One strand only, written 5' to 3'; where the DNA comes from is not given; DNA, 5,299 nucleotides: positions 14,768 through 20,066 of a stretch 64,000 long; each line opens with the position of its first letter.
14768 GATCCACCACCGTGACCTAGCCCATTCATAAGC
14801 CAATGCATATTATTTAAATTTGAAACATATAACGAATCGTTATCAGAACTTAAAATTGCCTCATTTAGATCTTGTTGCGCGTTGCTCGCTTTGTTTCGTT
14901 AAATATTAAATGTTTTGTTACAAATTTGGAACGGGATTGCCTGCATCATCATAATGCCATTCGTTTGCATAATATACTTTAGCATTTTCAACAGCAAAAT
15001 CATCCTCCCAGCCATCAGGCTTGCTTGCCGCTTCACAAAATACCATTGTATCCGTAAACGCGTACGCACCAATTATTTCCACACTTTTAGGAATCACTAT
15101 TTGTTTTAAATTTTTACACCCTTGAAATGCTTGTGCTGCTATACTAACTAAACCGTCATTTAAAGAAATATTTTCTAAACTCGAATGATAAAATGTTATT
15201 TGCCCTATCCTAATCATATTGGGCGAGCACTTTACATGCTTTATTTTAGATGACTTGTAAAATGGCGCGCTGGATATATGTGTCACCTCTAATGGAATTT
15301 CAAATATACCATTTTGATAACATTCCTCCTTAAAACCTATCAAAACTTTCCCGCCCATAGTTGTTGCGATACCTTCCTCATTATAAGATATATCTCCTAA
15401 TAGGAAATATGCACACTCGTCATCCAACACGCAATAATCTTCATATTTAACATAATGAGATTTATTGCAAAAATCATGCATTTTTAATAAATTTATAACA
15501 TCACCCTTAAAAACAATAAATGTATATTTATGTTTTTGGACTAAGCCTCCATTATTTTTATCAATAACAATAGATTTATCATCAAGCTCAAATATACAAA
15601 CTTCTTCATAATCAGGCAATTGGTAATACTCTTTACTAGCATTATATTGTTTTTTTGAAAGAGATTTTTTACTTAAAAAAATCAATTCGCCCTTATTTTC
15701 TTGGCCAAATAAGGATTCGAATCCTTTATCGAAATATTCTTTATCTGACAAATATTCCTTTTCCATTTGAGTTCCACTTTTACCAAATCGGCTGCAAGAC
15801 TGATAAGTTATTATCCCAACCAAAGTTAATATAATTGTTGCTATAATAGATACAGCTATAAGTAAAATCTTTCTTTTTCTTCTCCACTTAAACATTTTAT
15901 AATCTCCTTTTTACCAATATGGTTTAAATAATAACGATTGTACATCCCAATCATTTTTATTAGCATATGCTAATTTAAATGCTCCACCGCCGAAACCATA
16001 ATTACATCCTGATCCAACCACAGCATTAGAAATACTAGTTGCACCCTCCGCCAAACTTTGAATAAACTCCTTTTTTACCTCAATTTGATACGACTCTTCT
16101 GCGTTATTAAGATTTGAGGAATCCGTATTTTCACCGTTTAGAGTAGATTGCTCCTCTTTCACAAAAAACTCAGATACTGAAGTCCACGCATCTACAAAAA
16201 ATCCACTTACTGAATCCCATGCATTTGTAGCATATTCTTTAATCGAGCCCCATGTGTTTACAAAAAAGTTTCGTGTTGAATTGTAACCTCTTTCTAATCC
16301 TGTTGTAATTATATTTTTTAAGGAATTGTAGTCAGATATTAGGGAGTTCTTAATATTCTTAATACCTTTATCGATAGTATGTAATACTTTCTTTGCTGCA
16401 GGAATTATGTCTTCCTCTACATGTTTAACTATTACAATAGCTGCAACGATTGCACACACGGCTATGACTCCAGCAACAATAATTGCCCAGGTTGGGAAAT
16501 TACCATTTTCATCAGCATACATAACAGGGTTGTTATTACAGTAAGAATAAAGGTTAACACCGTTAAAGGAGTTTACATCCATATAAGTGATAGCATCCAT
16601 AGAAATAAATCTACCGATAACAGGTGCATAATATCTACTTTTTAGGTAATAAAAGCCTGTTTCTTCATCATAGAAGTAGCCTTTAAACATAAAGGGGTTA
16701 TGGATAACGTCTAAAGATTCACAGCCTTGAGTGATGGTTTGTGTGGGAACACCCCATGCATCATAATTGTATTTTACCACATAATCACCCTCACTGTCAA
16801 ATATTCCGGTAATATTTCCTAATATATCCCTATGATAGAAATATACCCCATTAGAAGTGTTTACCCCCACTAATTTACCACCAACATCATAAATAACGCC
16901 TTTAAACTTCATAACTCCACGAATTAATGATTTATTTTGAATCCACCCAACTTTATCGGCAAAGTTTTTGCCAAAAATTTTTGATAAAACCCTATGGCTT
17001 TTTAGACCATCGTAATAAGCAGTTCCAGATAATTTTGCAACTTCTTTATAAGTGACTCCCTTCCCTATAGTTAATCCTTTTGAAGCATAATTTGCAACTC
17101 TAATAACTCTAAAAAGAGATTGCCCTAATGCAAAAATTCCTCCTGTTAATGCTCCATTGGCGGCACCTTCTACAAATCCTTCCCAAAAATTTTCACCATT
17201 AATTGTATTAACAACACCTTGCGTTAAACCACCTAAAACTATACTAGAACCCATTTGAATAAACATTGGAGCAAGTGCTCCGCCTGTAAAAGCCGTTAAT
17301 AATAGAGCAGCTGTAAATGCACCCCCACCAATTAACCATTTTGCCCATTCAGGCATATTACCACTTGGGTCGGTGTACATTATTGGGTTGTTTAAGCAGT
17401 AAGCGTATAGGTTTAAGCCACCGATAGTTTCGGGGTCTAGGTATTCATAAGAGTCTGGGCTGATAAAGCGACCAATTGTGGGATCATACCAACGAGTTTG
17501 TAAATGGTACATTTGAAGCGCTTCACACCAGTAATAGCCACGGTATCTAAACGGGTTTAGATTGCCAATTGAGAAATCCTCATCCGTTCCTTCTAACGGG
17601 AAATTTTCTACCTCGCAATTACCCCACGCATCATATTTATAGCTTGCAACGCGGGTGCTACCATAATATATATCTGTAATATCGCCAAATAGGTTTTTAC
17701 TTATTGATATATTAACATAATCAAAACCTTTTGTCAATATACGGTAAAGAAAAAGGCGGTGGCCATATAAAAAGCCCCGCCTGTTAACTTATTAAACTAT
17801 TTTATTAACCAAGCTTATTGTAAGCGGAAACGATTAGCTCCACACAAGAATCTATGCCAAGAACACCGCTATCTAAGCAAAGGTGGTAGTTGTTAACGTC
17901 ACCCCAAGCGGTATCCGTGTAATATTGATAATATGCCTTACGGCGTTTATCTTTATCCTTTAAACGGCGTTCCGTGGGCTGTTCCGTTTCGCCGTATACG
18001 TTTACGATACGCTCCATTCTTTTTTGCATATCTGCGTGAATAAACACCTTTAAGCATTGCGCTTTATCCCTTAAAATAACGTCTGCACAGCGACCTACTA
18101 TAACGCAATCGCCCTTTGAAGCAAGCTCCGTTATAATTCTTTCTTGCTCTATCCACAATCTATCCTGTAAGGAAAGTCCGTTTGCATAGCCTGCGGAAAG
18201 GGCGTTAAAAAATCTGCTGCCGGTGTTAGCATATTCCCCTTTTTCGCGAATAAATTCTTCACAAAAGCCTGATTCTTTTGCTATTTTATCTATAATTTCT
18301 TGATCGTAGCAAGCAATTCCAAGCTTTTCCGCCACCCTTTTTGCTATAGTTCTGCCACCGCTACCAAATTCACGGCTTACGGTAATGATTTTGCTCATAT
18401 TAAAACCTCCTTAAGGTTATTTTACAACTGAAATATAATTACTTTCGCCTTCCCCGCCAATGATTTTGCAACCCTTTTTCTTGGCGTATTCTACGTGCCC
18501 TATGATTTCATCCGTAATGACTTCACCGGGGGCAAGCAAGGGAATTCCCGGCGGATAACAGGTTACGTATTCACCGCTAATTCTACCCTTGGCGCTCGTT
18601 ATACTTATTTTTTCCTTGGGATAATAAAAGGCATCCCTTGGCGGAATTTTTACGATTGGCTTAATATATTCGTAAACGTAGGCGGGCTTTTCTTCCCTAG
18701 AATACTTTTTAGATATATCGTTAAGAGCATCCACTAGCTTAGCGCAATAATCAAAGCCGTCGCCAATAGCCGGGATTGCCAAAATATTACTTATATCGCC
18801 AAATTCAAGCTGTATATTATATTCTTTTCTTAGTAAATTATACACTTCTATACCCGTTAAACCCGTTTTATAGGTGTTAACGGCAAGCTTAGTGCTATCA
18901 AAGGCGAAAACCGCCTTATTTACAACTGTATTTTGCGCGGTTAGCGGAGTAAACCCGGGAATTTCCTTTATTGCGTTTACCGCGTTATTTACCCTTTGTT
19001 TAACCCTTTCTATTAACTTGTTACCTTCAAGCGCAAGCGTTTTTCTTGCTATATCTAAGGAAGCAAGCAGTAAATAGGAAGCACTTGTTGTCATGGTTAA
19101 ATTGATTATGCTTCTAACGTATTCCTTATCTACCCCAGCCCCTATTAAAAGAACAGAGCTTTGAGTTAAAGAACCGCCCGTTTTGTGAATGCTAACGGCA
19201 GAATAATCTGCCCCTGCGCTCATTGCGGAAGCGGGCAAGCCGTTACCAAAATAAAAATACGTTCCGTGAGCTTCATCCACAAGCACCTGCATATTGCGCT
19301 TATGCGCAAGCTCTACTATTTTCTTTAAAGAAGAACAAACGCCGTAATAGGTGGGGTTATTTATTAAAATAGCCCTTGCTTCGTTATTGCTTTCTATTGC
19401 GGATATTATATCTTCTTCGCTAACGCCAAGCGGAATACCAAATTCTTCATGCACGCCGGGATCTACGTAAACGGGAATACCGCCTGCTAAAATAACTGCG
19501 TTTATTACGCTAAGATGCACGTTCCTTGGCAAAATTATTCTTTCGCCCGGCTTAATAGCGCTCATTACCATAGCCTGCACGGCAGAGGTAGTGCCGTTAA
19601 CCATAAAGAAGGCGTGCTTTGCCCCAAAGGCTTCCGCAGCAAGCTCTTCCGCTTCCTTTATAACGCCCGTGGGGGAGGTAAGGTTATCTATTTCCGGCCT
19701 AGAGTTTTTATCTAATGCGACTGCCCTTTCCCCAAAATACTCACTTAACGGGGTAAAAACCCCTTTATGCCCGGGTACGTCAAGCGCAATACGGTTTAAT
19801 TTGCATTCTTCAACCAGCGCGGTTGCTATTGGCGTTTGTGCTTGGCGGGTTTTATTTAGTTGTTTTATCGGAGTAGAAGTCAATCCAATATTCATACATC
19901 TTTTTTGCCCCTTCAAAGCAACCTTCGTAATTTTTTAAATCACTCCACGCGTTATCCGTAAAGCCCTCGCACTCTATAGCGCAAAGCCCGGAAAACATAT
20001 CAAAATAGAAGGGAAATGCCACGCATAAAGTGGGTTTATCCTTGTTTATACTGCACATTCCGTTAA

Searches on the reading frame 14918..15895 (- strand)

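Call 33: search_protein_families(library=pfam, proteins=[window:14918-15895:-], max_evalue=0.001)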
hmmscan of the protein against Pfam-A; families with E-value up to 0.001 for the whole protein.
window:14918-15895:- (325 aa): 1 family
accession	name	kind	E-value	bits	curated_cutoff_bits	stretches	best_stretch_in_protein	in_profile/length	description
PF13306.12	LRR_5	-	1.8e-18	67.1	27.7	1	192-283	11-101/127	BspA type Leucine rich repeat region (6 copies)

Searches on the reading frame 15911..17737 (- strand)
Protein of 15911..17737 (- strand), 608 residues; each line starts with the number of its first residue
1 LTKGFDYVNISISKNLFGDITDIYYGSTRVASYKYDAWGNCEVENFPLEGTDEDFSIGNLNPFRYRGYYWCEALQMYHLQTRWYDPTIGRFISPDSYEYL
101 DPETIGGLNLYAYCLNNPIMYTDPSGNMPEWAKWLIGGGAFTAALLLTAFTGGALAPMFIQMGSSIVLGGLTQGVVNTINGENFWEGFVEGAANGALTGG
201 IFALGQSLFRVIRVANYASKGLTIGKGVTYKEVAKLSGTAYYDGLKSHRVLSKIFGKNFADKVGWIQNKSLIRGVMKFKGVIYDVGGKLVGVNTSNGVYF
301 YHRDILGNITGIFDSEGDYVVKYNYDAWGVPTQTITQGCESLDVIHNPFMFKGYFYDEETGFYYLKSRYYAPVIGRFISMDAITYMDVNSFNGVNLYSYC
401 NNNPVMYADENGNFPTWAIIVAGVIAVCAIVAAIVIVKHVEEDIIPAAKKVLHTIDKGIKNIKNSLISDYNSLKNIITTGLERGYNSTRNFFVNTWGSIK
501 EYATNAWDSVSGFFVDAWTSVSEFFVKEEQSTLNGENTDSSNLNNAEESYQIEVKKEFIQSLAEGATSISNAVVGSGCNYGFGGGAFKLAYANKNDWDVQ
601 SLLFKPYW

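Call 33: search_protein_families(library=pfam, proteins=[window:15911-17737:-], max_evalue=0.001)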
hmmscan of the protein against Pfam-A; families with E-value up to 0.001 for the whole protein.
window:15911-17737:- (608 aa): 2 families
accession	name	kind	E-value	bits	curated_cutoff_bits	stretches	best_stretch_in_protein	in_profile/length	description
PF05593.20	RHS_repeat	-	0.00014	22.6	22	0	17-41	4-28/38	RHS Repeat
PF02013.21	CBM_10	-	0.00099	20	23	0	395-413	7-25/36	Cellulose or protein binding domain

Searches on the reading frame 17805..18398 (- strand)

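Call 33: search_protein_families(library=pfam, proteins=[window:17805-18398:-], max_evalue=0.001)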
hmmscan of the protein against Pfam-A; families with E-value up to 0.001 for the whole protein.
window:17805-18398:- (197 aa): 2 families
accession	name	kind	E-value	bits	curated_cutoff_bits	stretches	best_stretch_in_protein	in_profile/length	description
PF13189.12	Cytidylate_kin2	-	2.8e-55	187.7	28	1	4-177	1-174/176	Cytidylate kinase-like family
PF02224.24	Cytidylate_kin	-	0.00079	19.6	26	0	89-191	106-207/211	Cytidylate kinase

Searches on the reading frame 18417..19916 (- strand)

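Call 33: search_protein_families(library=pfam, proteins=[window:18417-19916:-], max_evalue=0.001)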
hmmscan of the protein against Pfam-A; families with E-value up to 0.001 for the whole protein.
window:18417-19916:- (499 aa): 6 families
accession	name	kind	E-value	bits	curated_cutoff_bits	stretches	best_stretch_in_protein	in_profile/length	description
PF01276.26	OKR_DC_1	-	2.1e-68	231.4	27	1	28-342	1-342/417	Orn/Lys/Arg decarboxylase, major domain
PF00155.27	Aminotran_1_2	-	9.5e-15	55.1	19.7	1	78-332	36-305/361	Aminotransferase class I and II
PF01041.23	DegT_DnrJ_EryC1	-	2.9e-13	50.2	19.8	1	87-224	27-155/360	DegT/DnrJ/EryC1/StrS aminotransferase family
PF03711.20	OKR_DC_1_C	-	2.1e-09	38.2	24.2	1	394-477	20-106/132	Orn/Lys/Arg decarboxylase, C-terminal domain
PF00266.25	Aminotran_5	-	2e-06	27.5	21.5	1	84-247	43-203/371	Aminotransferase class-V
PF01212.27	Beta_elim_lyase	-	3.6e-06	27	27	1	87-320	35-269/288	Beta-eliminating lyase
